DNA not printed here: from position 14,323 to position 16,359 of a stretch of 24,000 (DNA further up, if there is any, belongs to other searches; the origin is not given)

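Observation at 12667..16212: Module 1: membrane LuxR sensor divergent from a Tat-exported, Cys-rich KstD-like flavoprotein lacking fumarate-reductase catalytic residues (orphan reductase, unknown substrate)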

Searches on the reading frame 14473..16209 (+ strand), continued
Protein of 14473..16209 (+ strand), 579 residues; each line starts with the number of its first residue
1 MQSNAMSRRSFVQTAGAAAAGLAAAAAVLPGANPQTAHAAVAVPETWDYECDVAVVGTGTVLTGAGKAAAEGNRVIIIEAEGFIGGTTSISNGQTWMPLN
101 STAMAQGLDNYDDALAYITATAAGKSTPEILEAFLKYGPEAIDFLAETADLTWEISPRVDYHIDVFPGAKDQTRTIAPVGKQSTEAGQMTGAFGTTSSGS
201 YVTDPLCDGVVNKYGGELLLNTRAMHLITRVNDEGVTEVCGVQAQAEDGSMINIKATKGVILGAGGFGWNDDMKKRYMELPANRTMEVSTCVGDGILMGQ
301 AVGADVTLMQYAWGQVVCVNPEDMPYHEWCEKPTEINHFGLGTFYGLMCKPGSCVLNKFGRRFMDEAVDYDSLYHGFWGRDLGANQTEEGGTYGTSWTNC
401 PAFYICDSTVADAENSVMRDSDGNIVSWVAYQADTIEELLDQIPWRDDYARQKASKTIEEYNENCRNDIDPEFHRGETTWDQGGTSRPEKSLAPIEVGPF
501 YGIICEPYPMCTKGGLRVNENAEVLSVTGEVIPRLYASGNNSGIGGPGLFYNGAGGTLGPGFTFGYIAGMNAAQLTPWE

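Call 51: search_solved_structures(query=window:14473-16209:+, max_evalue=1e-20, show_alignments=5)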
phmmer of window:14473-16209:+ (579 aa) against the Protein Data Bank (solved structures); distinct sequences matched with E-value up to 1e-20: 7.
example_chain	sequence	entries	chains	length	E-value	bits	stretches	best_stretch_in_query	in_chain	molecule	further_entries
7p18_A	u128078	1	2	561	3.9e-40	141.5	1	219-571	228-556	3-oxosteroid 1-dehydrogenase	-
4c3x_A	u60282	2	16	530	4.4e-34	121.5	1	45-572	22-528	3-KETOSTEROID DEHYDROGENASE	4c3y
8jbz_AAA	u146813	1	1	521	6.6e-34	120.9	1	46-572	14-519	3-ketosteroid dehydrogenase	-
8joj_A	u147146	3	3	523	8e-34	120.6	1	46-572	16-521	3-ketosteroid dehydrogenase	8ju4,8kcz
8am8_BBB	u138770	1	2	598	1.6e-25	93.2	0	6-314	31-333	Fumarate reductase/succinate dehydrogenase flavoprotein domain protein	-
8am3_AAA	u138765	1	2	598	1.7e-25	93.1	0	6-314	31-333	Fumarate reductase/succinate dehydrogenase flavoprotein domain protein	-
8am6_AAA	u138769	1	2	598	2.2e-25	92.7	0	6-314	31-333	Fumarate reductase/succinate dehydrogenase flavoprotein domain protein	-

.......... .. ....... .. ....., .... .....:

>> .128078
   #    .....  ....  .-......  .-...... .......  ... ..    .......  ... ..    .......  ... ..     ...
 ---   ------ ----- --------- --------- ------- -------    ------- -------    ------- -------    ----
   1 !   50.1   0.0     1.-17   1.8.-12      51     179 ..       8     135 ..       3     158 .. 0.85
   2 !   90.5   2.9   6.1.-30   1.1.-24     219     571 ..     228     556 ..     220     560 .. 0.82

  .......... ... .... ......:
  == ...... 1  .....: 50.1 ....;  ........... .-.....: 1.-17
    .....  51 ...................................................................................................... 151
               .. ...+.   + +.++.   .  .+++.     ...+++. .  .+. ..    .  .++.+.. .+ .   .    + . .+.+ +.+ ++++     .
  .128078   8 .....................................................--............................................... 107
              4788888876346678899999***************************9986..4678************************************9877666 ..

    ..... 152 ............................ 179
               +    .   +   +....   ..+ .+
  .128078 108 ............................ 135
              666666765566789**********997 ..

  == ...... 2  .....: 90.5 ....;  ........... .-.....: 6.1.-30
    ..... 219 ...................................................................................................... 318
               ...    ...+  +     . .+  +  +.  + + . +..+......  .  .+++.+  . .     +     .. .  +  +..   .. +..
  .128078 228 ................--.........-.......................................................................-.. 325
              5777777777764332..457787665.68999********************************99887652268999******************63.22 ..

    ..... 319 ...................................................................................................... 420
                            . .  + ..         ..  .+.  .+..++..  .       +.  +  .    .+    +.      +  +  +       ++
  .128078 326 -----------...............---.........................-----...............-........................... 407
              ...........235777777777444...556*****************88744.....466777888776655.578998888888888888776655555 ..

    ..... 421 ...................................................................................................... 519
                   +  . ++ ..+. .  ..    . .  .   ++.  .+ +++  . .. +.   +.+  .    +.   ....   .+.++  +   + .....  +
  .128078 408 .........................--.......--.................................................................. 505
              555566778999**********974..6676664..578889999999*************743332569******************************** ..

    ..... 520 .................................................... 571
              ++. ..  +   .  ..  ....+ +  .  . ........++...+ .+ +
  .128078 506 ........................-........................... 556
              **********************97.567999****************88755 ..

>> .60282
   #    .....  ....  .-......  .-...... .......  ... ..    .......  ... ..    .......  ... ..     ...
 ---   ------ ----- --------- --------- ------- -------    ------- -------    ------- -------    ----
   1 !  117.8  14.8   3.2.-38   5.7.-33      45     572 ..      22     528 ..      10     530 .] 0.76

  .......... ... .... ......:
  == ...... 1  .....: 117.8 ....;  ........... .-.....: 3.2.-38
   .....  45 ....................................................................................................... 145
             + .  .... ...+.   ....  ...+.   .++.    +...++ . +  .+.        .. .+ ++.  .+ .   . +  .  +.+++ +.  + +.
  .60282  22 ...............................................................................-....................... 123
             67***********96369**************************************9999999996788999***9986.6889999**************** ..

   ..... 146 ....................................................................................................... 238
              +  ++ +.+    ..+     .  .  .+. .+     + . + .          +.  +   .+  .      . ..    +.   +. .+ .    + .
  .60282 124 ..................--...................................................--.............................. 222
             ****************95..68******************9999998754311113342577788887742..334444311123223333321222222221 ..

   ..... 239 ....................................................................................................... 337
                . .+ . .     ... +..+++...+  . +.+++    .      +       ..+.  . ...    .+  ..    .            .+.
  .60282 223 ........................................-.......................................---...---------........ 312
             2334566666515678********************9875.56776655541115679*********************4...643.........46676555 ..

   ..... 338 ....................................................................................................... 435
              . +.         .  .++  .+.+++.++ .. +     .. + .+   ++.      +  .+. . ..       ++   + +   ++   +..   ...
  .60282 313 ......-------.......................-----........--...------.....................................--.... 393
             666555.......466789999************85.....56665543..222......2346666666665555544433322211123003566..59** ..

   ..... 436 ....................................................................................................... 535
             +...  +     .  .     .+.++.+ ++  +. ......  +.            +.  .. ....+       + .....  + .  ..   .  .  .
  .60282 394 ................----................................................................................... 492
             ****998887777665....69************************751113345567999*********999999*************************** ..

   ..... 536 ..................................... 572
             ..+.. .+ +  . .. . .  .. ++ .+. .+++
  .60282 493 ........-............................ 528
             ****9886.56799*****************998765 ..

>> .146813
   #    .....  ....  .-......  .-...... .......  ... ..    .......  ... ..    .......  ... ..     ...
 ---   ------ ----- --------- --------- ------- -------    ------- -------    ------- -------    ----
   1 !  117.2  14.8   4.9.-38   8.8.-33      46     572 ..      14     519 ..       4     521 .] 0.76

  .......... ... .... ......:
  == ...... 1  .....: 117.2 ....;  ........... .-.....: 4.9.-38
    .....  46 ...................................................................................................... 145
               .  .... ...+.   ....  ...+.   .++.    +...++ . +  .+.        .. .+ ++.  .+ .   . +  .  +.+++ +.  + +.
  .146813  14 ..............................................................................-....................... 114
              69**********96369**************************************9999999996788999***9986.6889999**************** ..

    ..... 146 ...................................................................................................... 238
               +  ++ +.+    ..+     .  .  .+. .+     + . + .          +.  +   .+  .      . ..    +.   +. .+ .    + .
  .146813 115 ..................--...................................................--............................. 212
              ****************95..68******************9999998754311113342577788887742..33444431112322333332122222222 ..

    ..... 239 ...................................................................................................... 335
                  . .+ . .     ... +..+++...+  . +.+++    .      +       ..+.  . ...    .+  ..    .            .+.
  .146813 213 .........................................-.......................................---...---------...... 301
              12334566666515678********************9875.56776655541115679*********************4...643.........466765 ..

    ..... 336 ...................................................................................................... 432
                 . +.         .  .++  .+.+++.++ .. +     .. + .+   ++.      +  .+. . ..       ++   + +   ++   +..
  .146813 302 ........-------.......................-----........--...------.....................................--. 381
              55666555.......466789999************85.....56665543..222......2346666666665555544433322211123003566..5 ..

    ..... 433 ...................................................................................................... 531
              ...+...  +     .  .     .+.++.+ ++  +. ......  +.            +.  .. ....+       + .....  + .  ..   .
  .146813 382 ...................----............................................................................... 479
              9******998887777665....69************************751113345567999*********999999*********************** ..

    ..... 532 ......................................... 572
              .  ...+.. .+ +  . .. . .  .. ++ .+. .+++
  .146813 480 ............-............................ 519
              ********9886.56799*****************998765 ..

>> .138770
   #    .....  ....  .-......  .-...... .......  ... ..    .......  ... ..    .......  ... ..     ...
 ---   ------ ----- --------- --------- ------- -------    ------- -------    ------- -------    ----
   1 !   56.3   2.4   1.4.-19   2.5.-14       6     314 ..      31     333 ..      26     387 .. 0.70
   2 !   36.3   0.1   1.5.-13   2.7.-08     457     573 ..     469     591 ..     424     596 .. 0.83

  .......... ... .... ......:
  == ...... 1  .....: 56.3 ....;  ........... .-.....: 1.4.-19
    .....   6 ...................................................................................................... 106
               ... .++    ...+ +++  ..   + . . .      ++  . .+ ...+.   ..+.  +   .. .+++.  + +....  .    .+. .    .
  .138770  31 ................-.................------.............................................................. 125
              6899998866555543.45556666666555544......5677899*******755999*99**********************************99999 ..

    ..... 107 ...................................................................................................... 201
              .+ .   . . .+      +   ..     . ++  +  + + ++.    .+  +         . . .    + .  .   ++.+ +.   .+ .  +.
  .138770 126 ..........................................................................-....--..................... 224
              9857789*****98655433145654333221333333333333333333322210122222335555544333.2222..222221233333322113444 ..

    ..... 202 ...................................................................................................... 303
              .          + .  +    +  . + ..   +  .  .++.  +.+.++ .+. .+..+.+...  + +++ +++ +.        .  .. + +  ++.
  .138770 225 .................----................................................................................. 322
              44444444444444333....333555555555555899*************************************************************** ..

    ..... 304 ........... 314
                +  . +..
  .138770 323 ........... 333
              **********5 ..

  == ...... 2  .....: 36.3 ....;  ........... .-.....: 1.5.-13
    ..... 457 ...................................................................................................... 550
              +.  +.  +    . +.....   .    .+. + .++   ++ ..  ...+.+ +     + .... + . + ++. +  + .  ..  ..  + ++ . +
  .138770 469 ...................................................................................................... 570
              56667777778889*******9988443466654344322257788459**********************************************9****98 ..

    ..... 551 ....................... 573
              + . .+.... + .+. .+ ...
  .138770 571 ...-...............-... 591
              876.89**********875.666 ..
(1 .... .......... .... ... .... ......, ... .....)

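Call 53: find_encoding_contigs(protein=P0004, flank=5000, max_places=2)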
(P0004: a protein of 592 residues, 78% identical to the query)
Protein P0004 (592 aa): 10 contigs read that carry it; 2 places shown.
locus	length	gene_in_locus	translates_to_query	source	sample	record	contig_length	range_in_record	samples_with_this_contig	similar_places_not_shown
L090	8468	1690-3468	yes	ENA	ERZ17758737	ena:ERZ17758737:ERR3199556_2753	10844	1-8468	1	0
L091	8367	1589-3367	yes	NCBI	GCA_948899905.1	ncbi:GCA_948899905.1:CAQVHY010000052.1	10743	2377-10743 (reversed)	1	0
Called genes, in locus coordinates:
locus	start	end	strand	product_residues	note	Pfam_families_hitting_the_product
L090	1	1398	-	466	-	?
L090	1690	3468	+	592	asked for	PF00890:FAD_binding_2, PF01266:DAO (faint)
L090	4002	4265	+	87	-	-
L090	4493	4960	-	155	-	PF00582:Usp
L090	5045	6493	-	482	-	-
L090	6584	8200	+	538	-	PF00150:Cellulase, PF00553:CBM_2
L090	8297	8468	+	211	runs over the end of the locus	PF01205:Impact_N, PF09186:DUF1949 (weak)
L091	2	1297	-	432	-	?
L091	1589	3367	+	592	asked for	PF00890:FAD_binding_2, PF01266:DAO (faint)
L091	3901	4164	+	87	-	-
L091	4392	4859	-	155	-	PF00582:Usp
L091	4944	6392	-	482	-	PF14403:CP_ATPgrasp_2 (weak)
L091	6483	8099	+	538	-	PF00150:Cellulase, PF00553:CBM_2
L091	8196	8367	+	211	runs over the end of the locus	PF01205:Impact_N, PF09186:DUF1949 (weak)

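Call 54: find_encoding_contigs(protein=P0011, flank=5000, max_places=2)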
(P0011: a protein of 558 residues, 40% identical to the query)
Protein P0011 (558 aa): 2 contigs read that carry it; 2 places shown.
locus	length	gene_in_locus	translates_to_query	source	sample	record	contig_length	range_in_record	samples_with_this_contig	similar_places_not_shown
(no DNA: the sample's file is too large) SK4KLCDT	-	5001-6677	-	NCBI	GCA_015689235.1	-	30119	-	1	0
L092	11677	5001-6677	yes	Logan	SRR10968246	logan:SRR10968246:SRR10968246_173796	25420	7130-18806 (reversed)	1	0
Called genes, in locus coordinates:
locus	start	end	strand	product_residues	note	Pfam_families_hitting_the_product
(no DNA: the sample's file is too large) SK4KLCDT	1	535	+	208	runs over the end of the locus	PF14522:Cytochrome_C7 (faint), PF14537:Cytochrom_c3_2 (weak)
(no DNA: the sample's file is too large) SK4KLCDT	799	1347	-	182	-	PF01613:Flavin_Reduct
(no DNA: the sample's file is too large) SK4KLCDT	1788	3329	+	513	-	PF07929:PRiA4_ORF3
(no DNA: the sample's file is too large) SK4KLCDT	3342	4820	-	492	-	PF00196:GerE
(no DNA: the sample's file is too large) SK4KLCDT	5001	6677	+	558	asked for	PF00890:FAD_binding_2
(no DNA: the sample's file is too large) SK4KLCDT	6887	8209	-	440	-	PF00890:FAD_binding_2, PF01266:DAO, PF12831:FAD_oxidored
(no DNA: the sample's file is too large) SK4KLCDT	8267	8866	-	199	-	PF14537:Cytochrom_c3_2 (weak)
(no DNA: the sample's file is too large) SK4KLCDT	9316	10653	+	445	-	-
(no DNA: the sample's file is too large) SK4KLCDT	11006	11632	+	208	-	-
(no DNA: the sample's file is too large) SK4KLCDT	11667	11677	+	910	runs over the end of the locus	PF04879:Molybdop_Fe4S4, PF00384:Molybdopterin, PF01568:Molydop_binding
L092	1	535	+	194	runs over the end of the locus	PF14522:Cytochrome_C7 (faint), PF14537:Cytochrom_c3_2 (weak)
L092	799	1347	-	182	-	PF01613:Flavin_Reduct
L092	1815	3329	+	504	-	PF07929:PRiA4_ORF3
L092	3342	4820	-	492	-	PF00196:GerE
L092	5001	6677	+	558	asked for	PF00890:FAD_binding_2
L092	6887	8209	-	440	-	PF00890:FAD_binding_2, PF01266:DAO, PF12831:FAD_oxidored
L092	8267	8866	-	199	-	PF14537:Cytochrom_c3_2 (weak)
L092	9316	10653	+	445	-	-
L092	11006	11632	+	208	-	-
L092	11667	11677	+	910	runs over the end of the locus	PF04879:Molybdop_Fe4S4, PF00384:Molybdopterin, PF01568:Molydop_binding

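Call 56: search_protein_representatives(protein=window:14473-16209:+)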
Query: 579 residues. Proteins with E-value up to 0.001 (for the whole library): 7779; up to 1e-10: 2737; up to 1e-30: 308. The best 150 are listed.
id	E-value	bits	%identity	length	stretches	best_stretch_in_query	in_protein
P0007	0.0e+00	1044.4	79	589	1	5-579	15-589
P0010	8.0e-138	477.3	79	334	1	273-525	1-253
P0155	2.9e-112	392.9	44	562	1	5-578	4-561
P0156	6.8e-107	375.2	44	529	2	5-315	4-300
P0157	4.3e-89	316.4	41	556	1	5-575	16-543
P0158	1.4e-86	308.1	39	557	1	6-578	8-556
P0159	2.7e-85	303.9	41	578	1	3-579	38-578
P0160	1.1e-77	278.7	38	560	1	6-578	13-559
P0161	1.1e-73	265.5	37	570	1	18-577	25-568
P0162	3.6e-71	257.2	43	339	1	218-578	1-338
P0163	1.1e-68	249.0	38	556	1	1-578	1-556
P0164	2.9e-68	247.6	35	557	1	5-578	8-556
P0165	2.2e-67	244.7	37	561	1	6-573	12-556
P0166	4.3e-67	243.8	37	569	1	5-575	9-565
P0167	4.9e-66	240.3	37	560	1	5-571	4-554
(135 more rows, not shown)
